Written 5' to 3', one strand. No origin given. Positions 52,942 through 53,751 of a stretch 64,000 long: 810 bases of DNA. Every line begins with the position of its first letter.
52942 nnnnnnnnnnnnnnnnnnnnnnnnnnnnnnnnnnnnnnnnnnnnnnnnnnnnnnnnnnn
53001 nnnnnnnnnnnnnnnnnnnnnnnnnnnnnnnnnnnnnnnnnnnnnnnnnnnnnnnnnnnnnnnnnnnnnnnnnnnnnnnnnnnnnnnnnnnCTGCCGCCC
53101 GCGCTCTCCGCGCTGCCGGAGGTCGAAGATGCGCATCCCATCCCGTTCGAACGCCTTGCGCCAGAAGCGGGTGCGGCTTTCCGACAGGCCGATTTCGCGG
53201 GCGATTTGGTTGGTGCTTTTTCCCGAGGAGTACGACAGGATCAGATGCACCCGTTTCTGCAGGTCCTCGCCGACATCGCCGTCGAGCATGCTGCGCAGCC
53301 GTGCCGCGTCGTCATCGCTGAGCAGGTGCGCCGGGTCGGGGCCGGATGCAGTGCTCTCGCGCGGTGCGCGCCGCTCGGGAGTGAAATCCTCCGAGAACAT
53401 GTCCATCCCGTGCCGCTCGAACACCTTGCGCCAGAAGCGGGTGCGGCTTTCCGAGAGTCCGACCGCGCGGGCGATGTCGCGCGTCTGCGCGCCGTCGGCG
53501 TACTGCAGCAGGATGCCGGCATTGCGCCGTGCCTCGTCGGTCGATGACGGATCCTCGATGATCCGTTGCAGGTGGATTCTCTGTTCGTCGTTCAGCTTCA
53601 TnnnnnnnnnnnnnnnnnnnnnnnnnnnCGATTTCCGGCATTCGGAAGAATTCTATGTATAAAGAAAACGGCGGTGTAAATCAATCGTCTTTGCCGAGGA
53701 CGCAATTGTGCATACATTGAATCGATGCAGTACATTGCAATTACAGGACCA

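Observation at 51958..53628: Novel architecture: tandem IS630-like HTH pair + (KPDGG)4 linker + CHAD polyphosphate-binding domain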

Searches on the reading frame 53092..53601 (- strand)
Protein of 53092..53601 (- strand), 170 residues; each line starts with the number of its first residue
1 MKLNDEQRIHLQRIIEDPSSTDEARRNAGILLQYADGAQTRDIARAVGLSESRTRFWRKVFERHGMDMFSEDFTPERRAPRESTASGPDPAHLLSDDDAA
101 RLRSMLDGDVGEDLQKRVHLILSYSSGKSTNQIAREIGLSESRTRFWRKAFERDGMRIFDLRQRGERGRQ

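Call 63: predict_structure(alignment_id=A3)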
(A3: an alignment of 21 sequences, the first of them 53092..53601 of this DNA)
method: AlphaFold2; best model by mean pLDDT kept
length: 170 residues; sequences in the alignment: 21
mean_pLDDT: 90.2   pTM: 0.50
mean pLDDT of the five models: 90.2, 89.9, 89.4, 88.9, 88.5
residues with pLDDT >= 90: 140; 70-90: 7; 50-70: 16; < 50: 7
segments of 3 or more residues with pLDDT < 50: 86-88
pLDDT, mean of each block of 10 residues (from residue 1): 97 98 98 98 98 97 97 82 49 88 94 95 96 97 96 93 58
secondary structure, 60 per line:
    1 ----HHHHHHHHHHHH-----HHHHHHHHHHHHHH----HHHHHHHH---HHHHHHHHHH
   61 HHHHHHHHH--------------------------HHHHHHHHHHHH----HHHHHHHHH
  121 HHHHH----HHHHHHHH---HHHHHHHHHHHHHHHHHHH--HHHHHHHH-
elements in order: H5-16 H22-35 H40-47 H51-69 H96-107 H112-125 H130-137 H141-159 H162-169

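Call 65: search_protein_representatives(alignment_id=A3)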
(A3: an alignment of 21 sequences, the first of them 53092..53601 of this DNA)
Query: 21 sequences, 167 profile positions. Proteins with E-value up to 0.001 (for the whole library): 784; up to 1e-10: 109; up to 1e-30: 11. The best 150 are listed.
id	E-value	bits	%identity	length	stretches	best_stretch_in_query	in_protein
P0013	5.2e-60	218.3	-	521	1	1-164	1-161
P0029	9.0e-60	217.5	-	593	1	1-164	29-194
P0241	3.6e-58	212.3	-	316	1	3-163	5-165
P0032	9.3e-57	207.7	-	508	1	1-162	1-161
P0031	2.0e-55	203.4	-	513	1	1-165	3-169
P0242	9.4e-51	188.2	-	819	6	6-163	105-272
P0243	1.5e-44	168.0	-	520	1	3-164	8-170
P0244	1.0e-38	149.1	-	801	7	5-155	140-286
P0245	6.9e-33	130.1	-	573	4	3-160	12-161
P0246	4.6e-32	127.4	-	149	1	1-107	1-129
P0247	7.1e-31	123.5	-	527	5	3-162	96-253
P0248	3.5e-28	114.8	-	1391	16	129-152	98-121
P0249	1.4e-27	112.8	-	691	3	3-152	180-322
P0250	1.9e-27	112.4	-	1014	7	18-164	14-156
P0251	2.1e-27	112.2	-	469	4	3-148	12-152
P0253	8.6e-25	103.7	-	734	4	5-156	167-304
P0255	1.0e-21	93.7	-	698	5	3-124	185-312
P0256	5.1e-20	88.2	-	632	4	7-158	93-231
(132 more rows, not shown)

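Call 66: search_protein_families(library=pfam, proteins=[P0242, P0244, P0245, P0247, P0249, P0250, P0253, P0255, P0256, P0243], max_evalue=0.0001)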
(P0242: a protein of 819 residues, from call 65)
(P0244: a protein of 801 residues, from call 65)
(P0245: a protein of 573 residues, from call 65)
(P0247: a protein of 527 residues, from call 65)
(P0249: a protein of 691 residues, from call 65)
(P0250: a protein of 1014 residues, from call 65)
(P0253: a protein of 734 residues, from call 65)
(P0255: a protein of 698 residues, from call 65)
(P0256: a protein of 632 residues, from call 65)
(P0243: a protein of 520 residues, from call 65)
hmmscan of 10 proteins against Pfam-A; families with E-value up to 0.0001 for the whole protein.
P0242 (819 aa): 7 families
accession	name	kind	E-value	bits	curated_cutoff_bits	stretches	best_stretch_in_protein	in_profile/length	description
PF13384.12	HTH_23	-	1.9e-50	167.9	24.6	3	121-165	3-47/50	Homeodomain-like domain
PF13551.12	HTH_29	-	2e-36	124.3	28.1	2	416-457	1-43/64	Winged helix-turn helix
PF13518.12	HTH_28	-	1.4e-30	105.5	25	2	224-264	1-41/52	Helix-turn-helix domain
PF01527.26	HTH_Tnp_1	-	2.6e-19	69.7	24.1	0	17-74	3-58/75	Transposase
PF06056.18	Terminase_5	-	3.2e-10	40.2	20.3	0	426-458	13-45/58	Putative ATPase subunit of terminase (gpP-like)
PF08281.18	Sigma70_r4_2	-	5.8e-10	39.1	25.7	0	222-253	13-44/54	Sigma-70, region 4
PF13011.12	LZ_Tnp_IS481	-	9.5e-05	23.1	22.2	0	514-560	8-57/85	leucine-zipper of insertion element IS481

P0244 (801 aa): 9 families
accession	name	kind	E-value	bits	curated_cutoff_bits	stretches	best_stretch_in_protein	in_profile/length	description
PF13384.12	HTH_23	-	3.6e-67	221.1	24.6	9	646-694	2-50/50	Homeodomain-like domain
PF13551.12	HTH_29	-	5.6e-59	196.6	28.1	3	166-224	1-63/64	Winged helix-turn helix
PF13518.12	HTH_28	-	2.6e-44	149.4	25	2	731-777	2-48/52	Helix-turn-helix domain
PF13565.12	HTH_32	-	9.9e-22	77.7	33.7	0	519-577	1-54/73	Homeodomain-like domain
PF08281.18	Sigma70_r4_2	-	4.2e-17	62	25.7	0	648-678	11-43/54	Sigma-70, region 4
PF06056.18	Terminase_5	-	5.7e-17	61.8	20.3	0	651-693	3-45/58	Putative ATPase subunit of terminase (gpP-like)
PF01527.26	HTH_Tnp_1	-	3.9e-16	59.5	24.1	0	649-694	10-57/75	Transposase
PF00196.25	GerE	-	4.8e-13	49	23.5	0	165-198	6-39/57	Bacterial regulatory proteins, luxR family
PF19610.4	DUF6115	-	2.2e-08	35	27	0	565-603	91-129/134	Family of unknown function (DUF6115)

P0245 (573 aa): 13 families
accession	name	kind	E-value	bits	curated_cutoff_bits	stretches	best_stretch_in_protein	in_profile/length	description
PF13384.12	HTH_23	-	1.8e-57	190.2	24.6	5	278-318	8-48/50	Homeodomain-like domain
PF13551.12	HTH_29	-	2.2e-50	169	28.1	5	278-334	2-59/64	Winged helix-turn helix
PF13565.12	HTH_32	-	1.3e-39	135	33.7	3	463-528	1-68/73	Homeodomain-like domain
PF13518.12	HTH_28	-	2.3e-35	120.8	25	3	278-318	3-43/52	Helix-turn-helix domain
PF08281.18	Sigma70_r4_2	-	6.5e-14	51.8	25.7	0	280-314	19-53/54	Sigma-70, region 4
PF06056.18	Terminase_5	-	5.3e-11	42.7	20.3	0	452-479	18-45/58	Putative ATPase subunit of terminase (gpP-like)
PF01527.26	HTH_Tnp_1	-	1.6e-10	41.5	24.1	0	285-326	21-58/75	Transposase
PF00196.25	GerE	-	2.1e-09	37.3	23.5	0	280-311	10-41/57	Bacterial regulatory proteins, luxR family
PF13542.12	HTH_Tnp_ISL3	-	2.7e-08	33.6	27.4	0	278-311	18-50/51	Helix-turn-helix domain of transposase family ISL3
PF18024.7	HTH_50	-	6.5e-07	29.4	27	0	289-311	25-47/50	Helix-turn-helix domain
PF13412.12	HTH_24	-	7e-06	26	21.9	0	208-236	18-46/48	Winged helix-turn-helix DNA-binding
PF12728.13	HTH_17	-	1.7e-05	25.4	27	0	292-310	6-24/51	Helix-turn-helix domain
PF15943.11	YdaS_toxin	-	6.4e-05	23.1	30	0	289-308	10-29/65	Bacterial toxin YdaS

P0247 (527 aa): 14 families
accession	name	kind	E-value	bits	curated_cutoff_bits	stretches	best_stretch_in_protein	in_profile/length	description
PF13384.12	HTH_23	-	1.4e-50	168.3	24.6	5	37-83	3-49/50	Homeodomain-like domain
PF13551.12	HTH_29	-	7.7e-40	135.3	28.1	2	370-416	1-47/64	Winged helix-turn helix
PF13518.12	HTH_28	-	7e-31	106.4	25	1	290-339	2-51/52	Helix-turn-helix domain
PF13565.12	HTH_32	-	1.2e-16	61.5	33.7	0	316-356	1-43/73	Homeodomain-like domain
PF01527.26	HTH_Tnp_1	-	3.7e-14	53.1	24.1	0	368-419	10-58/75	Transposase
PF08281.18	Sigma70_r4_2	-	2.6e-13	49.8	25.7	0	448-482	12-47/54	Sigma-70, region 4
PF06056.18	Terminase_5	-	3.5e-10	40.1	20.3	0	384-416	17-49/58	Putative ATPase subunit of terminase (gpP-like)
PF13542.12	HTH_Tnp_ISL3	-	4.7e-10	39.2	27.4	0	42-71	18-46/51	Helix-turn-helix domain of transposase family ISL3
PF13022.12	HTH_Tnp_1_2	-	6.5e-09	36.4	27.9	0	382-403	28-49/122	Helix-turn-helix of insertion element transposase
PF19610.4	DUF6115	-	3.1e-08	34.5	27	0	350-392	80-122/134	Family of unknown function (DUF6115)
PF22324.2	HTH_91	-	3.9e-08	33.4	27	0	342-370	4-32/77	Winged helix domain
PF25787.1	HTH_SB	-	3.2e-07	30.5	43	0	205-231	11-37/53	Sleeping Beauty transposase HTH domain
PF00196.25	GerE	-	4.3e-07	29.9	23.5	0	47-72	13-38/57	Bacterial regulatory proteins, luxR family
PF02796.21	HTH_7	-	2.3e-05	24.9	23.8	0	42-65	12-35/45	Helix-turn-helix domain of resolvase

P0249 (691 aa): 20 families
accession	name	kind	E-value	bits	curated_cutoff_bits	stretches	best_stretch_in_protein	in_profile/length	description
PF13384.12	HTH_23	-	2.4e-42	142.1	24.6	5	34-76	7-49/50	Homeodomain-like domain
PF13551.12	HTH_29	-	1.3e-38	131.3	28.1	4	36-85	3-54/64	Winged helix-turn helix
PF13518.12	HTH_28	-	1.9e-35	121.1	25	2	34-79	2-47/52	Helix-turn-helix domain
PF13565.12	HTH_32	-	5.3e-24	85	33.7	1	396-468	1-73/73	Homeodomain-like domain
PF00196.25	GerE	-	1.4e-13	50.6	23.5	0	40-63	13-36/57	Bacterial regulatory proteins, luxR family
PF01527.26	HTH_Tnp_1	-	1.6e-13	51.1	24.1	0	41-73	19-51/75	Transposase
PF08281.18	Sigma70_r4_2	-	2.7e-10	40.2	25.7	0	383-403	29-49/54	Sigma-70, region 4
PF13936.12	HTH_38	-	2.9e-08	33.8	27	0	385-403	25-43/44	Helix-turn-helix domain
PF00292.24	PAX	-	4.1e-08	33.6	22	0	108-156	15-61/125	'Paired box' domain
PF01325.25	Fe_dep_repress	-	7e-08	33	26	0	383-409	25-51/60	Iron dependent repressor, N-terminal DNA binding domain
PF09339.16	HTH_IclR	-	4.6e-07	29.9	22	0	375-409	12-47/52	IclR helix-turn-helix domain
PF01047.28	MarR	-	5.4e-07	29.8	24.6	0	50-73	23-46/59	MarR family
PF06056.18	Terminase_5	-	1.9e-06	28.2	20.3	0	48-78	17-47/58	Putative ATPase subunit of terminase (gpP-like)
PF02796.21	HTH_7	-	3.5e-06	27.5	23.8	0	420-468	1-42/45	Helix-turn-helix domain of resolvase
PF13412.12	HTH_24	-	3.5e-06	26.9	21.9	0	380-409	17-46/48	Winged helix-turn-helix DNA-binding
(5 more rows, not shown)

P0250 (1014 aa): 16 families
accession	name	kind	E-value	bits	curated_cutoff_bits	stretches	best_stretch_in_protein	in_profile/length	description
PF13518.12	HTH_28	-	1.9e-86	284.2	25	8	260-309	2-51/52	Helix-turn-helix domain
PF13384.12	HTH_23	-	6e-82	268.1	24.6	8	106-149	5-48/50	Homeodomain-like domain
PF13551.12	HTH_29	-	3.6e-80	264.4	28.1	7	579-635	1-59/64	Winged helix-turn helix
PF01527.26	HTH_Tnp_1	-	3.3e-35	120.6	24.1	0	744-789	12-57/75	Transposase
PF13565.12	HTH_32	-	6.4e-32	110.4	33.7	0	605-658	1-54/73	Homeodomain-like domain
PF08281.18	Sigma70_r4_2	-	3.5e-22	78.2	25.7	0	414-447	19-52/54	Sigma-70, region 4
PF13411.12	MerR_1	-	8.8e-13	48.6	21.6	0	199-219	5-25/69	MerR HTH family regulatory protein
PF13542.12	HTH_Tnp_ISL3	-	2.2e-09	37.1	27.4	0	107-138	16-46/51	Helix-turn-helix domain of transposase family ISL3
PF15978.11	TnsD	-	9.6e-07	28.6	32.4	0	104-141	184-222/355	Tn7-like transposition protein D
PF25257.1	DUF7858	-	1.1e-06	29.2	27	0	468-527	25-85/170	Family of unknown function (DUF7858)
PF06056.18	Terminase_5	-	1.7e-06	28.3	20.3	0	746-778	5-37/58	Putative ATPase subunit of terminase (gpP-like)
PF01381.28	HTH_3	-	3.5e-06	27.4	23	0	194-214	9-29/55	Helix-turn-helix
PF13412.12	HTH_24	-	7.6e-06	25.9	21.9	0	193-212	16-35/48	Winged helix-turn-helix DNA-binding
PF12728.13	HTH_17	-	1.3e-05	25.8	27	0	120-141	3-24/51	Helix-turn-helix domain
PF17937.6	TetR_C_28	-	4.5e-05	24.2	26.4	0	15-39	47-73/96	Tetracyclin repressor-like, C-terminal domain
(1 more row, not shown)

P0253 (734 aa): 15 families
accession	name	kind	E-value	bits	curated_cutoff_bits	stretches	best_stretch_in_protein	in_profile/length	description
PF13384.12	HTH_23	-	1.4e-33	114.3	24.6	3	183-227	3-47/50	Homeodomain-like domain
PF13518.12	HTH_28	-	5.1e-31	106.9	25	2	264-314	2-51/52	Helix-turn-helix domain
PF13551.12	HTH_29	-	1.1e-29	102.8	28.1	2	264-316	1-54/64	Winged helix-turn helix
PF01527.26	HTH_Tnp_1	-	4.8e-13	49.6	24.1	0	39-70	21-50/75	Transposase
PF13565.12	HTH_32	-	4.8e-12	46.7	33.7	0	290-316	1-28/73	Homeodomain-like domain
PF06056.18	Terminase_5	-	1.7e-10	41.1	20.3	0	187-225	3-41/58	Putative ATPase subunit of terminase (gpP-like)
PF02796.21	HTH_7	-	6.3e-10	39.5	23.8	0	391-423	11-43/45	Helix-turn-helix domain of resolvase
PF08281.18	Sigma70_r4_2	-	2.1e-09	37.3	25.7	0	184-217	11-46/54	Sigma-70, region 4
PF13412.12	HTH_24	-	5.8e-09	35.8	21.9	0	403-425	19-41/48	Winged helix-turn-helix DNA-binding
PF01381.28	HTH_3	-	2e-08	34.5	23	0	44-61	12-29/55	Helix-turn-helix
PF09339.16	HTH_IclR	-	3.5e-07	30.3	22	0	269-292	12-36/52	IclR helix-turn-helix domain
PF13443.12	HTH_26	-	4.4e-06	27.3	22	0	36-65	5-34/63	Cro/C1-type HTH DNA-binding domain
PF12840.13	HTH_20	-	4.5e-06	27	27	0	396-424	12-41/51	Helix-turn-helix domain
PF04218.19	CENP-B_N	-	2.9e-05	24.1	21.2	0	194-217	19-42/53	CENP-B N-terminal DNA-binding domain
PF05269.17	Phage_CII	-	9.4e-05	23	21.3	0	25-66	6-48/91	Bacteriophage CII protein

P0255 (698 aa): 4 families
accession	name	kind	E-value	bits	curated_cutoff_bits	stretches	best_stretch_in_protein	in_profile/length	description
PF13384.12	HTH_23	-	2.9e-21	75.1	24.6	0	303-349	6-47/50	Homeodomain-like domain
PF13551.12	HTH_29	-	8.2e-18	64.7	28.1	0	317-349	12-42/64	Winged helix-turn helix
PF13518.12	HTH_28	-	5.1e-12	46.1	25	0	321-349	14-42/52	Helix-turn-helix domain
PF13565.12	HTH_32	-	1.9e-10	41.6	33.7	0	152-240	1-68/73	Homeodomain-like domain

P0256 (632 aa): 12 families
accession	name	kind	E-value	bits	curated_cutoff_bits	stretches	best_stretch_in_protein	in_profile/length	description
PF13384.12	HTH_23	-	5.3e-51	169.6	24.6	5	30-75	4-49/50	Homeodomain-like domain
PF13551.12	HTH_29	-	2.2e-47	159.4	28.1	5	33-84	1-55/64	Winged helix-turn helix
PF13518.12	HTH_28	-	9.5e-45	150.8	25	3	32-83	1-52/52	Helix-turn-helix domain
PF06056.18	Terminase_5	-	1.3e-21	76.7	20.3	1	33-75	3-45/58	Putative ATPase subunit of terminase (gpP-like)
PF13565.12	HTH_32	-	6e-20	72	33.7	1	59-101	1-41/73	Homeodomain-like domain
PF01527.26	HTH_Tnp_1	-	8.7e-16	58.4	24.1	0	271-309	12-50/75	Transposase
PF08281.18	Sigma70_r4_2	-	3.7e-11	42.9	25.7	0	32-68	14-51/54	Sigma-70, region 4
PF13011.12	LZ_Tnp_IS481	-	4.7e-09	36.9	22.2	0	42-84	24-66/85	leucine-zipper of insertion element IS481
PF00292.24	PAX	-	1.2e-07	32.2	22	0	270-323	22-74/125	'Paired box' domain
PF13542.12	HTH_Tnp_ISL3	-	3.3e-06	26.9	27.4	0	35-67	19-50/51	Helix-turn-helix domain of transposase family ISL3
PF13412.12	HTH_24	-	6e-06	26.2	21.9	0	38-72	12-46/48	Winged helix-turn-helix DNA-binding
PF02796.21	HTH_7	-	9.3e-05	22.9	23.8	0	34-60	12-38/45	Helix-turn-helix domain of resolvase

P0243 (520 aa): 4 families
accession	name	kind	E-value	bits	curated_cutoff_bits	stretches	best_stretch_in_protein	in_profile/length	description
PF05235.19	CHAD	-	1.4e-43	149.9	25.6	1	222-452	3-225/228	CHAD domain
PF13384.12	HTH_23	-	4.4e-10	39.5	24.6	1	117-162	3-47/50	Homeodomain-like domain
PF13518.12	HTH_28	-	2.2e-09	37.7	25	1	123-167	3-48/52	Helix-turn-helix domain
PF13551.12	HTH_29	-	1.3e-05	25.6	28.1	0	123-167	2-48/64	Winged helix-turn helix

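Call 67: fold_search(model_id=the predicted structure, library=pdb)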
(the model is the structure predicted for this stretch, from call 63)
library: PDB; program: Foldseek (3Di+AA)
matches with E <= 10: 507; with E <= 0.001: 0
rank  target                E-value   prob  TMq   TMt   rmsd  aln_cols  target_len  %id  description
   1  7dw5_A                1.1e-01  0.35  0.16  0.20  16.6       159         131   19  Crystal structure of DUX4 HD1-HD2 domain complexed with ERG sites (released 2021-11-03)
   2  6u82_D                1.2e-01  0.35  0.16  0.20  16.5       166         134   19  Crystal Structure of the Double Homeodomain of DUX4 in Complex with a DNA aptamer containing bulge and loop (released 2020-02-19)
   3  6e8c_A                1.5e-01  0.33  0.16  0.19  17.1       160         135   18  Crystal structure of the double homeodomain of DUX4 in complex with DNA (released 2018-12-26)
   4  8hkc_E                1.6e-01  0.44  0.21  0.15  11.4       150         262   16  Cryo-EM structure of E. coli RNAP sigma32 complex (released 2023-05-31)
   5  9a7s_A                1.8e-01  0.44  0.23  0.17  15.3       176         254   15  Integrative model of RPSD-RPOB by crosslinking MS and deep learning (released 2024-09-18)
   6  1u78_A                1.9e-01  0.75  0.20  0.32  12.0       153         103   14  Structure of the bipartite DNA-binding domain of Tc3 transposase bound to transposon DNA (released 2004-08-31)
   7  2lvs_MODEL_1_A        2.4e-01  0.87  0.25  0.40  16.4       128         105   17  NMR solution structure of a CRISPR repeat binding protein (released 2013-01-23)
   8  7l7b_F                2.7e-01  0.33  0.24  0.17  12.8       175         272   15  Clostridioides difficile RNAP with fidaxomicin (released 2022-02-02)
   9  4u7b_A                3.1e-01  0.72  0.25  0.13  10.9       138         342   11  Crystal structure of a pre-cleavage Mos1 transpososome (released 2015-02-11)
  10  8dy9_F                3.3e-01  0.30  0.23  0.16  14.5       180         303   12  Streptomyces venezuelae RNAP unconstrained open promoter complex with WhiA and WhiB transcription factors (released 2023-03-01)
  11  6kta_A                3.5e-01  0.18  0.17  0.21  19.8       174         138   19  Crystal structure of B. halodurans MntR in apo form (released 2019-12-04)
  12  9n9q_C                3.7e-01  0.44  0.24  0.17  15.4       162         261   13  Cryo-EM structure of the RNA-guided transcription complex (released 2025-12-24)
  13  6lts_F                3.7e-01  0.20  0.19  0.11  12.8       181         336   18  Crystal structure of Thermus thermophilus transcription initiation complex comprising a truncated sigma finger (released 2020-03-11)
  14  9a58_A                4.1e-01  0.23  0.23  0.12  13.6       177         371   15  Integrative model of SIGA-RPOC by crosslinking MS and deep learning (released 2024-09-18)
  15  9a50_A                5.0e-01  0.20  0.20  0.14  15.5       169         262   14  Integrative model of RPSB-RPOC by crosslinking MS and deep learning (released 2024-09-18)
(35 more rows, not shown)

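Call 83: search_solved_structures(query=A3, max_evalue=1, show_alignments=3)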
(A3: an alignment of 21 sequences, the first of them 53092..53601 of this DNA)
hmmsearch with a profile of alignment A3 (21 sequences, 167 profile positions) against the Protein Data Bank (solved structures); distinct sequences matched with E-value up to 1: 6.
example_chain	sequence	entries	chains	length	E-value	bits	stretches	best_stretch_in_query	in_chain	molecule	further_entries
8vd6_A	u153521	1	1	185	0.15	15.1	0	108-139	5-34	CAP REPEAT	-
2htj_A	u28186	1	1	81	0.25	14.3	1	32-66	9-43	P fimbrial regulatory protein KS71A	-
7r3g_B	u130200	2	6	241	0.37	13.8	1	25-60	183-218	Regulatory protein RhlR | PROSS optimized variant of RhlR with 75 mutations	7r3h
5a2b_A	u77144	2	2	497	0.44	13.5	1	60-122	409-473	ANOXYBACILLUS ALPHA-AMYLASE | ALPHA-AMYLASE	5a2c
5a2a_A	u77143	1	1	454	0.44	13.5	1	60-122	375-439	APO FORM OF ANOXYBACILLUS ALPHA-AMYLASES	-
3hug_A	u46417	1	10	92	0.76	12.8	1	85-140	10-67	RNA polymerase sigma factor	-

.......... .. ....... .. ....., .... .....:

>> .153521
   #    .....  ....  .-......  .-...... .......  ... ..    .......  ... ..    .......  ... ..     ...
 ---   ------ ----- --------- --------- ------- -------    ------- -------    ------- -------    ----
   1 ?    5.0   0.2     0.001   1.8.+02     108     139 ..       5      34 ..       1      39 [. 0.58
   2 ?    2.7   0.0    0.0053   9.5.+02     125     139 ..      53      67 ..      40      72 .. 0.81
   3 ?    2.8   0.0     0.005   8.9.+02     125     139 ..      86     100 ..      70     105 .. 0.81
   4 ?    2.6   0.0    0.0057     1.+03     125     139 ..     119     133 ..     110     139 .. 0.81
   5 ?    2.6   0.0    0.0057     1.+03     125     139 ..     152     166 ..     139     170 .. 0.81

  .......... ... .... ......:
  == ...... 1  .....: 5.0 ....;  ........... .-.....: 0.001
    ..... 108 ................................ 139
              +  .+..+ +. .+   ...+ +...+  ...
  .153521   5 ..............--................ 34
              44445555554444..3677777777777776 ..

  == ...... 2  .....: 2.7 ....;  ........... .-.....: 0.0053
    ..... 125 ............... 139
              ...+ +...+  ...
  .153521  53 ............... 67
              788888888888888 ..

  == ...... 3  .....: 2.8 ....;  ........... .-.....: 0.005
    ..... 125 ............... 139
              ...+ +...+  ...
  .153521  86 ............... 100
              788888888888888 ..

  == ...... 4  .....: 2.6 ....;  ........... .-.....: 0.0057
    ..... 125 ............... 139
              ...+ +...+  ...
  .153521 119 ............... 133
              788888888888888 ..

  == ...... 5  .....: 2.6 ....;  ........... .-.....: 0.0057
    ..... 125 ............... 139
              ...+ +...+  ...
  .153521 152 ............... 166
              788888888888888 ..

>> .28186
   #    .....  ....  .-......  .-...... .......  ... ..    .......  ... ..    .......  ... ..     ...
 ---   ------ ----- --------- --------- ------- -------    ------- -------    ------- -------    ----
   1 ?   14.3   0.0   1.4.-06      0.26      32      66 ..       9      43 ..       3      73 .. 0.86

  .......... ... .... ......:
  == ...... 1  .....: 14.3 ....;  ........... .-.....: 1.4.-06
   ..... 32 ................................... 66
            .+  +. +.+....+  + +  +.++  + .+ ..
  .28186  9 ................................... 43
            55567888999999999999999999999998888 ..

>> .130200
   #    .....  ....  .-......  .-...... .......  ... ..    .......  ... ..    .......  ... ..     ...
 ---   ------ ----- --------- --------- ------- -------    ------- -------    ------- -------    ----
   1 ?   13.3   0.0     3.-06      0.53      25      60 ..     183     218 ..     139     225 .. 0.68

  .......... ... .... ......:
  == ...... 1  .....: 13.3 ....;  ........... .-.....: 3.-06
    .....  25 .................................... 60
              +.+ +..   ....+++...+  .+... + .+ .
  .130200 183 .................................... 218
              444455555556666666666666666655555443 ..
